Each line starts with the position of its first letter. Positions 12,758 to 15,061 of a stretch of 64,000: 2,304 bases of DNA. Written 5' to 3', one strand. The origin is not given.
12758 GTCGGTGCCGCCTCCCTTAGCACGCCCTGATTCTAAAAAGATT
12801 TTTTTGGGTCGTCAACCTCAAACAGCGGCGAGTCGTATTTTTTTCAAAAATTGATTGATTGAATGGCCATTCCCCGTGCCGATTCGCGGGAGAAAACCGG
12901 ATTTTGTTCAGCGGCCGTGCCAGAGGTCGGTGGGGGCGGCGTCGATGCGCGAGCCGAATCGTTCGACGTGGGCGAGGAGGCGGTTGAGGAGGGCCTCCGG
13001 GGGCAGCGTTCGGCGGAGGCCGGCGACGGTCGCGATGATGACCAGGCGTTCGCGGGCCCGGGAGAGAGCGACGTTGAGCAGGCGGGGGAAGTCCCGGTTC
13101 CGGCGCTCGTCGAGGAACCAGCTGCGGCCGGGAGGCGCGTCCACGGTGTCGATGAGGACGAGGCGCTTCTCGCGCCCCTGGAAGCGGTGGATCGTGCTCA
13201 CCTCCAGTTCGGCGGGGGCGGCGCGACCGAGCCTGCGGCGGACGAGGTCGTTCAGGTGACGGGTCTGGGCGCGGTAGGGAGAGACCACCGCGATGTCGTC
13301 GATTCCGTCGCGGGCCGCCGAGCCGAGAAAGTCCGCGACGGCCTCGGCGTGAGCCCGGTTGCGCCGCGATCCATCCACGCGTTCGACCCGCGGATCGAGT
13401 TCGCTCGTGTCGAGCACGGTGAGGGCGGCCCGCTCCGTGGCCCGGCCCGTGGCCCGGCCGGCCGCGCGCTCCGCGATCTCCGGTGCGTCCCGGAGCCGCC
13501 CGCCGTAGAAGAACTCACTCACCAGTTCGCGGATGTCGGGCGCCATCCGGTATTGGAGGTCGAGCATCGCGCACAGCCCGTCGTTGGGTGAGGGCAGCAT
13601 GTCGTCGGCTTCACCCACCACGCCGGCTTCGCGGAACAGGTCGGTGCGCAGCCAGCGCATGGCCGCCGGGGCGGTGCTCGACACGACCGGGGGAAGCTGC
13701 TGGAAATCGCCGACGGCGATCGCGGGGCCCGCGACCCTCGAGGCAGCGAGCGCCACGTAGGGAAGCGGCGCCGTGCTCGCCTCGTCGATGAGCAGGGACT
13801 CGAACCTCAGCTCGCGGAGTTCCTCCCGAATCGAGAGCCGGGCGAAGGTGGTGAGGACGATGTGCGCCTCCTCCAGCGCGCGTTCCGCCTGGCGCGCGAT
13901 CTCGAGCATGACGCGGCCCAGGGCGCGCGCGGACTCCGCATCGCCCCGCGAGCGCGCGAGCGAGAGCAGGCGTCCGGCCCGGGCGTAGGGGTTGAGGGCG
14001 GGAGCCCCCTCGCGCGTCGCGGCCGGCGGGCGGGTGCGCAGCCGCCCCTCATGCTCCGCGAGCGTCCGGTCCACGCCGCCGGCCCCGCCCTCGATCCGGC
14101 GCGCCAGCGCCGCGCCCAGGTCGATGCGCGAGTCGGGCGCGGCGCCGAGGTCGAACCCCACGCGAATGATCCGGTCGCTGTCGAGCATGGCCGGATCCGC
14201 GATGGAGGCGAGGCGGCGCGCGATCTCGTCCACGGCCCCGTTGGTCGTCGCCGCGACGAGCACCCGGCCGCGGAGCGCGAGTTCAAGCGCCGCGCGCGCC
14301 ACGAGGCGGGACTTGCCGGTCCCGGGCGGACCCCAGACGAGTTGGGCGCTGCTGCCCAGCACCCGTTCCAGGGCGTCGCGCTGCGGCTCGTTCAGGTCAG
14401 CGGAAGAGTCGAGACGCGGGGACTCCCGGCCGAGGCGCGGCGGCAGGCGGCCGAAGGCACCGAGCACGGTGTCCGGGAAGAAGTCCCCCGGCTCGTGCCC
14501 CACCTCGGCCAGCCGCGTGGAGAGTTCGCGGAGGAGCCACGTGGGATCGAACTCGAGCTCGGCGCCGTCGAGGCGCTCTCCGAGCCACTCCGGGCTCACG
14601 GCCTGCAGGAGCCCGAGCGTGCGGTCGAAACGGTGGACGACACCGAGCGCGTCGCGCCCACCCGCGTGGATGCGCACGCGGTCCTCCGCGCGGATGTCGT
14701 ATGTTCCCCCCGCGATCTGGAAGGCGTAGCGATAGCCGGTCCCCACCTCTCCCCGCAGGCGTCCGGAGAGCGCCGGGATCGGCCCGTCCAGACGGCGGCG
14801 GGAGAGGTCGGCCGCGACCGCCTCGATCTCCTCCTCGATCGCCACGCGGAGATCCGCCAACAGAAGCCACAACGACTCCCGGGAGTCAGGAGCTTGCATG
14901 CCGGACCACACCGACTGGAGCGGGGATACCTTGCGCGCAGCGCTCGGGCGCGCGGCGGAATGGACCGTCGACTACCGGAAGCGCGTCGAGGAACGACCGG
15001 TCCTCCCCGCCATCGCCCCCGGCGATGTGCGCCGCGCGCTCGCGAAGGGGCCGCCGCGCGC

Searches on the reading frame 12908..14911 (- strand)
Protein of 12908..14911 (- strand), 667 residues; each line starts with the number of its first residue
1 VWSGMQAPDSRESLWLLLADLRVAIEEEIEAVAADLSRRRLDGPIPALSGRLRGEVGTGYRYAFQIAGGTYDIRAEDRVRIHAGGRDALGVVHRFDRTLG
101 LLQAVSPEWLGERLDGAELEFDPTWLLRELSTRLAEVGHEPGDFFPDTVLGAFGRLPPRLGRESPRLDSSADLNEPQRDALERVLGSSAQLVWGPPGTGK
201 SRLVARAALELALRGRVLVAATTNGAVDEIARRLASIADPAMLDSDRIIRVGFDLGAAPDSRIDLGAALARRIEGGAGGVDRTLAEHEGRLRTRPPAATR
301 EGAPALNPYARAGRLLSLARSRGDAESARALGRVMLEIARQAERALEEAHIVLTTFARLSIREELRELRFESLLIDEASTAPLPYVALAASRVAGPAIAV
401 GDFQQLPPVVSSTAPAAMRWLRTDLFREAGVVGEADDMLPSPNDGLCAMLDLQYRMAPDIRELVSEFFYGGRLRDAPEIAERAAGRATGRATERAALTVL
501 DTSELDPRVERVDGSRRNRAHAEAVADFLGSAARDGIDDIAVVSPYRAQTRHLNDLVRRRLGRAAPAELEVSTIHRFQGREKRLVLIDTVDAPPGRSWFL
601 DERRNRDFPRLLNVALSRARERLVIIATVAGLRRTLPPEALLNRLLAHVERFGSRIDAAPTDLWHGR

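Call 10: find_homologous_proteins(query=window:12908-14911:-)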
Query window:12908-14911:- (667 aa): 303 proteins with E <= 0.001 among 8000 candidates; the best 120 are listed.
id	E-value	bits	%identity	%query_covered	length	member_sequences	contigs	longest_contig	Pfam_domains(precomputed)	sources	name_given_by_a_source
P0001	0.0e+0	1380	100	97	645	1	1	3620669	PF13538.13,PF13087.13,PF13086.13,PF13604.13,PF13245.13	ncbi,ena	-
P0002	0.0e+0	1271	90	98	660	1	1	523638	PF13538.13,PF13087.13,PF13086.13,PF13604.13,PF13245.13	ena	-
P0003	0.0e+0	1258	87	99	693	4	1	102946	PF13538.13,PF13087.13,PF13086.13,PF13604.13,PF13245.13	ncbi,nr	ncbi:MAG: AAA domain-containing protein [Gemmatimonadetes bacterium]|nr:AAA domain-containing protei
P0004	0.0e+0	1251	88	99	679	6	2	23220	PF13538.13,PF13087.13,PF13086.13,PF13604.13,PF13245.13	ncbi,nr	ncbi:MAG: AAA family ATPase [Gemmatimonadales bacterium]|nr:AAA family ATPase [Candidatus Palauibact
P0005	0.0e+0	1248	89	98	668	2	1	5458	PF13538.13,PF13087.13,PF13086.13,PF13604.13,PF13245.13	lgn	-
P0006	0.0e+0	1244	91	96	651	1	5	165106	PF13538.13,PF13087.13,PF13086.13,PF13604.13,PF13245.13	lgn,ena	-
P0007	0.0e+0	1241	88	97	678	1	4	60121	PF13538.13,PF13087.13,PF13086.13,PF13604.13,PF13245.13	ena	-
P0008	0.0e+0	1240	88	97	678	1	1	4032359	PF13538.13,PF13087.13,PF13086.13,PF13604.13,PF13245.13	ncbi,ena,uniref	ncbi:DEAD/DEAH box helicase [Candidatus Palauibacter sp.]|uniref:DEAD/DEAH box helicase n=1 Tax=Cand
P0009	0.0e+0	1238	89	97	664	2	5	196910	PF13538.13,PF13087.13,PF13086.13,PF13604.13,PF13245.13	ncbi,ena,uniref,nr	ncbi:MAG: AAA domain-containing protein [Gemmatimonadota bacterium]|uniref:AAA domain-containing pro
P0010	0.0e+0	1237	88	98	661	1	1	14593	PF13538.13,PF13087.13,PF13086.13,PF13604.13,PF13245.13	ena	-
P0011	0.0e+0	1236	86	100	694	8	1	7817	PF13538.13,PF13087.13,PF13086.13,PF13604.13,PF13245.13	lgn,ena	-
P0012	0.0e+0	1236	86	100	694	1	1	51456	PF13538.13,PF13087.13,PF13086.13,PF13604.13,PF13245.13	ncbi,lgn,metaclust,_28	metaclust:\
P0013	0.0e+0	1236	88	99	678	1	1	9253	PF13538.13,PF13087.13,PF13086.13,PF13604.13,PF13245.13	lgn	-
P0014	0.0e+0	1236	86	100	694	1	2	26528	PF13538.13,PF13087.13,PF13086.13,PF13604.13,PF13245.13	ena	-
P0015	0.0e+0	1235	88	98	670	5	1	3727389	PF13538.13,PF13087.13,PF13086.13,PF13604.13,PF13245.13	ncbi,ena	-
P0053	0.0e+0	1150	83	99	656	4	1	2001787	PF13538.13,PF13087.13,PF13086.13,PF13604.13,PF13245.13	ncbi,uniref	ncbi:DEAD/DEAH box helicase [Candidatus Palauibacter sp.]|uniref:DEAD/DEAH box helicase n=1 Tax=Cand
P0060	0.0e+0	1053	78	97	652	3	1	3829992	PF13538.13,PF13087.13,PF13086.13,PF13604.13,PF13245.13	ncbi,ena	-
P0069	5.3e-274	929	71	94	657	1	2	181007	PF13087.13,PF13086.13,PF13604.13,PF13245.13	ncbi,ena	-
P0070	1.6e-266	904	66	98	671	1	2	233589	PF13538.13,PF13087.13,PF13086.13,PF05127.22,PF13604.13,PF13245.13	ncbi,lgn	-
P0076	7.9e-252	856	64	98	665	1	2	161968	PF13087.13,PF13086.13,PF13604.13,PF13245.13,PF00580.28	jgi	jgi:hypothetical protein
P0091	7.9e-224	763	58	100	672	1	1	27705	PF13087.13,PF13086.13,PF00270.36,PF13604.13,PF13245.13,PF00580.28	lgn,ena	-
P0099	2.2e-207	709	58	93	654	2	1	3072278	PF13538.13,PF13087.13,PF13086.13,PF13604.13,PF13245.13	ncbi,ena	-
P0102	8.9e-187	641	54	95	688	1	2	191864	PF13087.13,PF13086.13,PF05127.22,PF13604.13,PF13245.13,PF04851.22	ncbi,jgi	jgi:hypothetical protein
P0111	2.3e-183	629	52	96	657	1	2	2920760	PF13087.13,PF13086.13,PF13604.13,PF13245.13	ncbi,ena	-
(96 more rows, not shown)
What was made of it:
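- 12908..14911 (-): SF1 (AAA_11/AAA_12) helicase. Its stop codon bounds the gap. Homologues are named Candidatus Palauibacter / Gemmatimonadota (call 10).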

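Call 11: search_protein_families(library=pfam, proteins=[window:12908-14911:-])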
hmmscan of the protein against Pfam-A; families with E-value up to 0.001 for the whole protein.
window:12908-14911:- (667 aa): 9 families
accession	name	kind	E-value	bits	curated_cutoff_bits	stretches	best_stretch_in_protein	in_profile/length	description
PF13087.12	AAA_12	-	1.5e-32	113.2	27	1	447-628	17-193/195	AAA domain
PF13086.12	AAA_11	-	4e-27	96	27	1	173-412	2-256/257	AAA domain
PF13604.12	AAA_30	-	2.5e-10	40.9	27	1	173-235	2-67/191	AAA domain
PF13245.12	AAA_19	-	8.7e-09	36.1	25.1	1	177-409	1-132/134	AAA domain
PF13538.12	UvrD_C_2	-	6e-06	26.5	27.4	1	571-626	4-52/52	UvrD-like helicase C-terminal domain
PF13481.12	AAA_25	-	0.00023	21.3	27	0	170-235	15-92/195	AAA domain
PF01443.25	Viral_helicase1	-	0.00027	21.2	21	0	369-408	59-99/228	Viral superfamily 1 RNA helicase core domain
PF13191.12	AAA_16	-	0.0005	21.1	32.6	1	178-230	13-63/167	AAA ATPase domain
PF05127.21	NAT10_TcmA_helicase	-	0.0006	20.2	22.7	0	193-237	3-49/176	RNA cytidine acetyltransferase NAT10/TcmA, helicase domain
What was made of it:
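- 12908..14911 (-): Pfam (call 11).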

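Call 13: find_related_loci(query=A1, collection=genome_contigs, flank=6000)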
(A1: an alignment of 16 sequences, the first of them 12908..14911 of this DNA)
Query A1 (667 aa) in genome_contigs; peptide patterns used: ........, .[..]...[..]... (x = any residue, [..] = any of these).
600 stretches matched a pattern (row limit reached: there are more); 67 encode a relative of the query (tblastn E <= 1e-3); 67 distinct loci.
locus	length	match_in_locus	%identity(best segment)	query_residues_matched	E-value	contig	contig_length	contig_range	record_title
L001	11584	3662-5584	63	14-659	0e+0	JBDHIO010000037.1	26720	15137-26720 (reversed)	MAG: Gemmatimonadota bacterium isolate BHB10-2_Bin_304 BHB10-2_Bin_304_scaffold_9719, whole genome shotgun sequence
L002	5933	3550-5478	46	5-659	9e-156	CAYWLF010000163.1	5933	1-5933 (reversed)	MAG TPA_asm: uncultured Gemmatimonadota bacterium isolate binchicken_co388_106 genome assembly, contig: NODE_6779_length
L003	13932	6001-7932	49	2-662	3e-165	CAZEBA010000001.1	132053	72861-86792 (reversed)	MAG TPA_asm: uncultured Gemmatimonadota bacterium isolate SRP321284_co1_122 genome assembly, contig: NODE_122_length_132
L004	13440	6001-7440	28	161-657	1e-50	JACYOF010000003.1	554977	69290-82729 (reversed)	Bacillus thuringiensis strain s1930 strain_1930_contig3, whole genome shotgun sequence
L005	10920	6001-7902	28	12-646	3e-47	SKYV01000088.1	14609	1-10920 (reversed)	MAG: Balneolaceae bacterium isolate CSSed162cmB_306 CSSed16-2cmB-11954, whole genome shotgun sequence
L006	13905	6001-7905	28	24-646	3e-47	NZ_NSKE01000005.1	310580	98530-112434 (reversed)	Aliifodinibius salipaludis strain WN023 contig5, whole genome shotgun sequence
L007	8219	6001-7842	27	38-646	6e-47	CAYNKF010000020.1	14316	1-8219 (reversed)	MAG TPA_asm: uncultured Balneolaceae bacterium isolate binchicken_co218_25 genome assembly, contig: NODE_4499_length_143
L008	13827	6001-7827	26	25-664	3e-46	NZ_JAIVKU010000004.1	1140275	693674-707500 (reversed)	Guptibacillus hwajinpoensis strain SaN0-1 SaN0-1_ctg004, whole genome shotgun sequence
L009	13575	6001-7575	32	119-633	2e-45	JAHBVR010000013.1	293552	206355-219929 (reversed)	MAG: Vulcanimicrobiota bacterium isolate ACE_ERE1 ERE1_13, whole genome shotgun sequence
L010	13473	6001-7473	24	110-627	7e-45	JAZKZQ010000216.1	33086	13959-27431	MAG: Cellulosilyticum sp. isolate T1900045086_TC20190080.MAGScoT_cleanbin_000033 SGB_4686_k141_1641198, whole genome sho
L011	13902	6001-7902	26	24-646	7e-45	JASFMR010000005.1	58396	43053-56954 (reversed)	MAG: Balneolaceae bacterium isolate D0817S02metaG_Bin_292 D0817S02metaG_FD_scaffold_8_c2, whole genome shotgun sequence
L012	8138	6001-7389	34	173-657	4e-43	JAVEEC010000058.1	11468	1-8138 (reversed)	MAG: Frankiaceae bacterium isolate BP_191 scaffold_866520, whole genome shotgun sequence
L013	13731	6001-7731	33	24-626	5e-41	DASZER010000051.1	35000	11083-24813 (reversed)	MAG TPA_asm: Frankiaceae bacterium isolate SMAG_U6499 k141_431792, whole genome shotgun sequence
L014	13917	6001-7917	24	16-650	3e-41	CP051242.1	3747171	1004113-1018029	MAG: Balneolaceae bacterium isolate ih13 chromosome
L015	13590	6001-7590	26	110-664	1e-40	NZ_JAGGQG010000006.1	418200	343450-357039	Bacillus sp. ISL-18 ISL18_7, whole genome shotgun sequence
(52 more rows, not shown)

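Call 14: find_encoding_contigs(protein=P0002, flank=4000, max_places=3)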
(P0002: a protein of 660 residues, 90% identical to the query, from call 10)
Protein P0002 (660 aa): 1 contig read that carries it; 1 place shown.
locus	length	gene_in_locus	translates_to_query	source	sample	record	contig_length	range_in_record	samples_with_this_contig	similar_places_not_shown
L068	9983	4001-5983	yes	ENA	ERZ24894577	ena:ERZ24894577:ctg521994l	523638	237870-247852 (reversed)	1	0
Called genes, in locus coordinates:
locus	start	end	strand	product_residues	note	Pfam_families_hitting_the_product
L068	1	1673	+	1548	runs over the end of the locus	-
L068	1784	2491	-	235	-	PF13462:Thioredoxin_4, PF13098:Thioredoxin_2 (faint), PF01323:DSBA (faint)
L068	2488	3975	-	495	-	PF00282:Pyridoxal_deC, PF00155:Aminotran_1_2 (faint), PF01212:Beta_elim_lyase (weak)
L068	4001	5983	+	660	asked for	PF13086:AAA_11, PF13245:AAA_19, PF13604:AAA_30 (weak), PF13087:AAA_12, PF13538:UvrD_C_2 (weak)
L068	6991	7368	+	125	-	PF02580:Tyr_Deacylase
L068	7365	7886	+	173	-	PF18306:LDcluster4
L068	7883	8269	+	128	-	-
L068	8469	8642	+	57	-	-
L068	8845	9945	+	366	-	PF00154:RecA_N, PF06745:ATPase (faint), PF08423:Rad51, PF27531:MT3502_N (weak), PF21096:RecA_C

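Call 15: find_encoding_contigs(protein=P0008, flank=4000, max_places=3)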
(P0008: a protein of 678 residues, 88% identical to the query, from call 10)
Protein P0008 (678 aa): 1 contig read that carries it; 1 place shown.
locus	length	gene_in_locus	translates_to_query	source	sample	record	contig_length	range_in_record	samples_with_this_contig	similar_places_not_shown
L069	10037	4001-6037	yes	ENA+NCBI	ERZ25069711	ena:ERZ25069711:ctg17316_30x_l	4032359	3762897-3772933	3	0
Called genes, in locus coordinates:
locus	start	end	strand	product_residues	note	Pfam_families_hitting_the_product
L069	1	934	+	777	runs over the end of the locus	PF01839:FG-GAP (faint), PF13517:FG-GAP_3, PF07593:UnbV_ASPIC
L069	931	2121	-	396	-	PF00196:GerE (weak)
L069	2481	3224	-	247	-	PF13098:Thioredoxin_2 (faint), PF13462:Thioredoxin_4, PF01323:DSBA (faint)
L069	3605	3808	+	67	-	-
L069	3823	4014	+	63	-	-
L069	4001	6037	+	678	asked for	PF13086:AAA_11, PF13245:AAA_19 (weak), PF13604:AAA_30 (weak), PF13087:AAA_12, PF13538:UvrD_C_2 (weak)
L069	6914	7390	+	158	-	PF02580:Tyr_Deacylase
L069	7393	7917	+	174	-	PF18306:LDcluster4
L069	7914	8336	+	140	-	-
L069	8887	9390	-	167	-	PF13365:Trypsin_2 (weak)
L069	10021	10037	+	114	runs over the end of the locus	-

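Call 16: find_encoding_contigs(protein=P0053, flank=4000, max_places=3)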
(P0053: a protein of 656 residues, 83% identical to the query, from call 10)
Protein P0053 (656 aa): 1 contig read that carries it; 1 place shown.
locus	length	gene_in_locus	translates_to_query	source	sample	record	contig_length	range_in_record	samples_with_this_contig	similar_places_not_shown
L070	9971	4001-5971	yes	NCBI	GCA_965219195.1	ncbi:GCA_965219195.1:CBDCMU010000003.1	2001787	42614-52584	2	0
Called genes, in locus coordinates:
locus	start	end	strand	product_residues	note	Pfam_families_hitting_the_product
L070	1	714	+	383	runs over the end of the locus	PF00196:GerE (weak)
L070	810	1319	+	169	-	-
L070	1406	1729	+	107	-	-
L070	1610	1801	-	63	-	-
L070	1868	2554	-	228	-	PF13462:Thioredoxin_4, PF13098:Thioredoxin_2 (faint), PF01323:DSBA (faint)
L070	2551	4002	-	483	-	PF00282:Pyridoxal_deC, PF01212:Beta_elim_lyase (weak)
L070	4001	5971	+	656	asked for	PF13086:AAA_11, PF13245:AAA_19, PF13604:AAA_30 (weak), PF13087:AAA_12, PF13538:UvrD_C_2 (weak)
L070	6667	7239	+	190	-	PF02580:Tyr_Deacylase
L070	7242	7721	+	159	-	PF18306:LDcluster4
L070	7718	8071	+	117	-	-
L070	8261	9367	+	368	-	PF00154:RecA_N, PF08423:Rad51, PF27531:MT3502_N (weak), PF21096:RecA_C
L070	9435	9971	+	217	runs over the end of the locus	PF21982:RecX_HTH1, PF02631:RecX_HTH2, PF21981:RecX_HTH3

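Call 17: find_encoding_contigs(protein=P0060, flank=4000, max_places=3)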
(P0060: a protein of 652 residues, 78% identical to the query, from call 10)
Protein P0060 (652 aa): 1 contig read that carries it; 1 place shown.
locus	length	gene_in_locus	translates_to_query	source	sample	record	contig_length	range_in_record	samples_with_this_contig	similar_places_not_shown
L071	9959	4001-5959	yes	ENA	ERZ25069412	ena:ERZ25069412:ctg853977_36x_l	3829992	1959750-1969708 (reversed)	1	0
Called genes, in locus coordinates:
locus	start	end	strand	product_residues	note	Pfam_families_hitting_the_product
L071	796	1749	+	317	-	-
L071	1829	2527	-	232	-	PF13462:Thioredoxin_4, PF13098:Thioredoxin_2 (faint), PF01323:DSBA (faint)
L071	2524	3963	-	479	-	PF00282:Pyridoxal_deC, PF01212:Beta_elim_lyase (weak)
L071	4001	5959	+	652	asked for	PF13086:AAA_11, PF13245:AAA_19 (weak), PF13604:AAA_30 (faint), PF13087:AAA_12, PF13538:UvrD_C_2 (weak)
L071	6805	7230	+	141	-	PF02580:Tyr_Deacylase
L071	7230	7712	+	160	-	PF18306:LDcluster4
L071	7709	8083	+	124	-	-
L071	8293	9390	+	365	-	PF00154:RecA_N, PF06745:ATPase (weak), PF08423:Rad51, PF27531:MT3502_N (weak), PF21096:RecA_C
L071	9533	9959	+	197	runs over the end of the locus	PF21982:RecX_HTH1, PF02631:RecX_HTH2, PF21981:RecX_HTH3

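Call 18: find_encoding_contigs(protein=P0069, flank=4000, max_places=2)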
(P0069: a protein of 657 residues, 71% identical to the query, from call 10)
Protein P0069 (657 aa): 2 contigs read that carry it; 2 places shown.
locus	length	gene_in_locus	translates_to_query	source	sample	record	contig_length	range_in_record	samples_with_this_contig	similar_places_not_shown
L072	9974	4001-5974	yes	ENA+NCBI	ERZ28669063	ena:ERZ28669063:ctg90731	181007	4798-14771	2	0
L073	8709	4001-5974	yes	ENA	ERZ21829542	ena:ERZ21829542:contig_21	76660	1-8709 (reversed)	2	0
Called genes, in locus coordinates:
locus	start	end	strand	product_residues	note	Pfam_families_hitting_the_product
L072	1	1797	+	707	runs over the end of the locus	PF01839:FG-GAP (faint), PF13517:FG-GAP_3, PF07593:UnbV_ASPIC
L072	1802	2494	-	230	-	PF13098:Thioredoxin_2 (weak), PF13462:Thioredoxin_4, PF01323:DSBA (faint)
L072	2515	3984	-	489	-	PF00282:Pyridoxal_deC, PF00266:Aminotran_5 (weak)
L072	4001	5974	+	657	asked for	PF13086:AAA_11, PF13604:AAA_30 (weak), PF13245:AAA_19, PF13087:AAA_12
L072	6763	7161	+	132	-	PF02580:Tyr_Deacylase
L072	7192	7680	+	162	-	PF18306:LDcluster4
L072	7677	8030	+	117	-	-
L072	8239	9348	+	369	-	PF00154:RecA_N, PF08423:Rad51, PF27531:MT3502_N (weak), PF21096:RecA_C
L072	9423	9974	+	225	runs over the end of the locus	PF21982:RecX_HTH1, PF02631:RecX_HTH2, PF21981:RecX_HTH3 (weak)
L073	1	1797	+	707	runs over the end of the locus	PF01839:FG-GAP (faint), PF13517:FG-GAP_3, PF07593:UnbV_ASPIC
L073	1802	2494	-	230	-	PF13098:Thioredoxin_2 (weak), PF13462:Thioredoxin_4, PF01323:DSBA (faint)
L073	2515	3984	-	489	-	PF00282:Pyridoxal_deC, PF00266:Aminotran_5 (weak)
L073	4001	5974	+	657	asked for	PF13086:AAA_11, PF13604:AAA_30 (weak), PF13245:AAA_19, PF13087:AAA_12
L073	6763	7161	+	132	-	PF02580:Tyr_Deacylase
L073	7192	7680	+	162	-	PF18306:LDcluster4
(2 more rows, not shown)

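Call 19: find_encoding_contigs(protein=P0070, flank=4000, max_places=2)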
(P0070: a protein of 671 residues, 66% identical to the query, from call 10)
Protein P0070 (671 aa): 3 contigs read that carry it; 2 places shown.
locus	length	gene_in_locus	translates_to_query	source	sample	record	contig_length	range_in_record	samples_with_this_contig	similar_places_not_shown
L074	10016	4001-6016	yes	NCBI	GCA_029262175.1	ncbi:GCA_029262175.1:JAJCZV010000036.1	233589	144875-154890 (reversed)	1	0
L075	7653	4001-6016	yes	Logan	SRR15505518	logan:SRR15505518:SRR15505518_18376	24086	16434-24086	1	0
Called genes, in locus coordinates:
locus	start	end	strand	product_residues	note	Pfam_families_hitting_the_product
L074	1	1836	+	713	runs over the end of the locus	PF01839:FG-GAP (faint), PF13517:FG-GAP_3, PF07593:UnbV_ASPIC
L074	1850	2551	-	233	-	PF13462:Thioredoxin_4, PF13098:Thioredoxin_2 (faint), PF01323:DSBA (faint)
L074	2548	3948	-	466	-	PF00282:Pyridoxal_deC, PF01212:Beta_elim_lyase (weak)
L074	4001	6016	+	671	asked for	PF13086:AAA_11, PF13604:AAA_30 (weak), PF05127:NAT10_TcmA_helicase (faint), PF13245:AAA_19, PF13087:AAA_12, PF13538:UvrD_C_2 (faint)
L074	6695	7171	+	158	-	PF02580:Tyr_Deacylase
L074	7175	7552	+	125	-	-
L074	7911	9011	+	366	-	PF00154:RecA_N, PF06745:ATPase (faint), PF08423:Rad51, PF27531:MT3502_N (weak), PF21096:RecA_C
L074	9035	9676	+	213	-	PF21982:RecX_HTH1 (weak), PF02631:RecX_HTH2, PF21981:RecX_HTH3 (weak)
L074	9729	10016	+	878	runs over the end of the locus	PF01411:tRNA-synt_2c, PF07973:tRNA_SAD, PF02272:DHHA1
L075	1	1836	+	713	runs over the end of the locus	PF01839:FG-GAP (faint), PF13517:FG-GAP_3, PF07593:UnbV_ASPIC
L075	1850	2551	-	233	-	PF13462:Thioredoxin_4, PF13098:Thioredoxin_2 (faint), PF01323:DSBA (faint)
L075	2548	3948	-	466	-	PF00282:Pyridoxal_deC, PF01212:Beta_elim_lyase (weak)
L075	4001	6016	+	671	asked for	PF13086:AAA_11, PF13604:AAA_30 (weak), PF05127:NAT10_TcmA_helicase (faint), PF13245:AAA_19, PF13087:AAA_12, PF13538:UvrD_C_2 (faint)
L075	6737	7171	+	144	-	PF02580:Tyr_Deacylase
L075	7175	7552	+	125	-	-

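Call 20: find_encoding_contigs(protein=P0099, flank=4000, max_places=2)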
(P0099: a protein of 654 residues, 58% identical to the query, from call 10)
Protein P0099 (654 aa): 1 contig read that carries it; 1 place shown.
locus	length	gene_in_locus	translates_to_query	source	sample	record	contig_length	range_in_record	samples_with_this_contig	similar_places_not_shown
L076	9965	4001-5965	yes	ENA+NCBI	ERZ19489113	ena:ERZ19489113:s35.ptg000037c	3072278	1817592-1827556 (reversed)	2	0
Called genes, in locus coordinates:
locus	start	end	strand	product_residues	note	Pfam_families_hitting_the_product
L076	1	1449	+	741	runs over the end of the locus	PF01839:FG-GAP (faint), PF13517:FG-GAP_3, PF07593:UnbV_ASPIC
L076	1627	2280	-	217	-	PF13098:Thioredoxin_2 (weak), PF13462:Thioredoxin_4, PF01323:DSBA (faint)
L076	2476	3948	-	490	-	PF00282:Pyridoxal_deC, PF01212:Beta_elim_lyase (weak)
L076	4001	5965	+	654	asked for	PF13086:AAA_11, PF13245:AAA_19 (weak), PF13604:AAA_30 (weak), PF13087:AAA_12, PF13538:UvrD_C_2 (weak)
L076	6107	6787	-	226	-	PF05163:DinB, PF12867:DinB_2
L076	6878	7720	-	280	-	-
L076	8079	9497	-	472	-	PF03219:TLC (faint), PF07690:MFS_1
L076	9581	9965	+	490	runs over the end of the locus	-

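Call 21: find_encoding_contigs(protein=P0111, flank=4000, max_places=2)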
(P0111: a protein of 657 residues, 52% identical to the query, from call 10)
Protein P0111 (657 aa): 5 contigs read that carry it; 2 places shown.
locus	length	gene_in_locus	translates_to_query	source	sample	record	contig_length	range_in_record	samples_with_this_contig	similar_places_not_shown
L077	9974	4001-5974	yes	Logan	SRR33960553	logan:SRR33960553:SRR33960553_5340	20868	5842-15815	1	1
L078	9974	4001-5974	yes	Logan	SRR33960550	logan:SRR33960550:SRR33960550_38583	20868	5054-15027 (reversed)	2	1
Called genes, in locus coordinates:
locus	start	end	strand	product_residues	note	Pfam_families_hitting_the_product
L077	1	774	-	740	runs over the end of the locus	PF03235:GmrSD_N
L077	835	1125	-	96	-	-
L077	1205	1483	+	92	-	PF05015:HigB-like_toxin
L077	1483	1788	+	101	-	PF01381:HTH_3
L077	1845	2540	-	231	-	PF13098:Thioredoxin_2 (faint), PF13462:Thioredoxin_4, PF01323:DSBA (faint)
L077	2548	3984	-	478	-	PF00282:Pyridoxal_deC, PF01212:Beta_elim_lyase (weak)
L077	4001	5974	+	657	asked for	PF13086:AAA_11, PF13245:AAA_19, PF13604:AAA_30 (weak), PF13087:AAA_12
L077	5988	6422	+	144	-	PF02580:Tyr_Deacylase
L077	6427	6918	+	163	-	PF18306:LDcluster4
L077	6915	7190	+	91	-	-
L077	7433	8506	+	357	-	PF00154:RecA_N, PF08423:Rad51, PF06745:ATPase (faint), PF27531:MT3502_N (weak), PF21096:RecA_C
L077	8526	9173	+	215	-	PF21982:RecX_HTH1 (weak), PF02631:RecX_HTH2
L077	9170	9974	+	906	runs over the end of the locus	PF01411:tRNA-synt_2c, PF07973:tRNA_SAD, PF02272:DHHA1 (faint)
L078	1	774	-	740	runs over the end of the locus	PF03235:GmrSD_N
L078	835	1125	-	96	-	-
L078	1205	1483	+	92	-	PF05015:HigB-like_toxin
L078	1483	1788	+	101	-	PF01381:HTH_3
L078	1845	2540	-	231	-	PF13098:Thioredoxin_2 (faint), PF13462:Thioredoxin_4, PF01323:DSBA (faint)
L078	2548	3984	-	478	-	PF00282:Pyridoxal_deC, PF01212:Beta_elim_lyase (weak)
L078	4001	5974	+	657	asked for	PF13086:AAA_11, PF13245:AAA_19, PF13604:AAA_30 (weak), PF13087:AAA_12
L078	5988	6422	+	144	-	PF02580:Tyr_Deacylase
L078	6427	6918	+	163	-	PF18306:LDcluster4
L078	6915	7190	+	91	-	-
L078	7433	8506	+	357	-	PF00154:RecA_N, PF08423:Rad51, PF06745:ATPase (faint), PF27531:MT3502_N (weak), PF21096:RecA_C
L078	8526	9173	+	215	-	PF21982:RecX_HTH1 (weak), PF02631:RecX_HTH2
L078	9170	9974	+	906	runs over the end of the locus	PF01411:tRNA-synt_2c, PF07973:tRNA_SAD, PF02272:DHHA1 (faint)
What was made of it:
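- L077 and L078 have helicase and dtd 13 nt apart with no RNA (call 21). L077 and L078 express the same operon layout without the element (call 21). The element is missing from this position in the L077/L078 lineage (call 21).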
